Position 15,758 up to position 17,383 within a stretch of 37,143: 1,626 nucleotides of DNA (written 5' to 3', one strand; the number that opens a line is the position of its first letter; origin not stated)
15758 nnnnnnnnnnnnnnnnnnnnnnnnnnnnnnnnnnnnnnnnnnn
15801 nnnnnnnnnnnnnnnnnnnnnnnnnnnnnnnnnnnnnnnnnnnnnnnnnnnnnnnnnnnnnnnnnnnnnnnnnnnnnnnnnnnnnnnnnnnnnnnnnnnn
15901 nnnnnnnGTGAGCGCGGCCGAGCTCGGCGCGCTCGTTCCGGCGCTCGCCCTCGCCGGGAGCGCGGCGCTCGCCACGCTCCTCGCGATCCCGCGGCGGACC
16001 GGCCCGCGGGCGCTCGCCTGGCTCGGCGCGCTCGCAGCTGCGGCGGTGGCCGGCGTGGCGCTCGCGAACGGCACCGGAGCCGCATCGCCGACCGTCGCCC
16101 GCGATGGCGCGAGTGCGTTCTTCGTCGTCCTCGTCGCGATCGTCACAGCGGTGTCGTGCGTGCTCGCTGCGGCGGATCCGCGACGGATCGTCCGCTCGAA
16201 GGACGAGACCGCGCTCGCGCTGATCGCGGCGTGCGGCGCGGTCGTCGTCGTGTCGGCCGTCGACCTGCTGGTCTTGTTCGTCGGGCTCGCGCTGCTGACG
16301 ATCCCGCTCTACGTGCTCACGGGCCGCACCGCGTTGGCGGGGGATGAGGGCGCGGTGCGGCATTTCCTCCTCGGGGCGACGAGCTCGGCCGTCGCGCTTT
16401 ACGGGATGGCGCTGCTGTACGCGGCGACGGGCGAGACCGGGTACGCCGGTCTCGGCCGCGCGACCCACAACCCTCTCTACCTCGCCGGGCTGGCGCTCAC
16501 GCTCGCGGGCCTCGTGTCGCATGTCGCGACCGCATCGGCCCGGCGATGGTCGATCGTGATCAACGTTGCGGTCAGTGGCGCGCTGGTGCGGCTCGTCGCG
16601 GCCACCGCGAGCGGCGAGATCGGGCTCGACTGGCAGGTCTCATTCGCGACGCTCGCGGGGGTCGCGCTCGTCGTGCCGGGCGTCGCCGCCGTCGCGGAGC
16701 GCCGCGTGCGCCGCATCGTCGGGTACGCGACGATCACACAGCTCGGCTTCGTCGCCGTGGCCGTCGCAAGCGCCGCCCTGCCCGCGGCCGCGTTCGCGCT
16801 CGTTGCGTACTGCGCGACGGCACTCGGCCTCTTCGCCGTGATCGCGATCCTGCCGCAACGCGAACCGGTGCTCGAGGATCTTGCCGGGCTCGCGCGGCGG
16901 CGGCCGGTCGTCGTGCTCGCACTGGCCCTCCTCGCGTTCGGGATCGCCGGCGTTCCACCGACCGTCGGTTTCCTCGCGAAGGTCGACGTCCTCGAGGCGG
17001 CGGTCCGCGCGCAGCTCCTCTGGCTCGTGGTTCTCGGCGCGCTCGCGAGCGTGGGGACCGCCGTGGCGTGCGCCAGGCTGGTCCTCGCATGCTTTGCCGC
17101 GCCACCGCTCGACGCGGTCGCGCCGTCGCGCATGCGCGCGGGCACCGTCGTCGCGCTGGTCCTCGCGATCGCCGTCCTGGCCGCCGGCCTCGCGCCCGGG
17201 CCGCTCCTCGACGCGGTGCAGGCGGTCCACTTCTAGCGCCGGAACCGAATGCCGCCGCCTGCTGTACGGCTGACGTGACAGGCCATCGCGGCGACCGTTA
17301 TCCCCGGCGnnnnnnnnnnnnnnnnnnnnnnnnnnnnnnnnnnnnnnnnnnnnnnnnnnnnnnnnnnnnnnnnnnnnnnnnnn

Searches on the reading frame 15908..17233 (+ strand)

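Call 16: search_protein_families(library=pfam, proteins=[window:15908-17233:+], max_evalue=0.01)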
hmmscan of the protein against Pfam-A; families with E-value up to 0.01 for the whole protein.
window:15908-17233:+ (442 aa): 1 family
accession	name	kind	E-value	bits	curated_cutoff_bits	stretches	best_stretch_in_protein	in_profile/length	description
PF00361.26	Proton_antipo_M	-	3.7e-30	105.6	21.5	1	117-382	1-292/294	NADH:quinone oxidoreductase/Mrp antiporter, TM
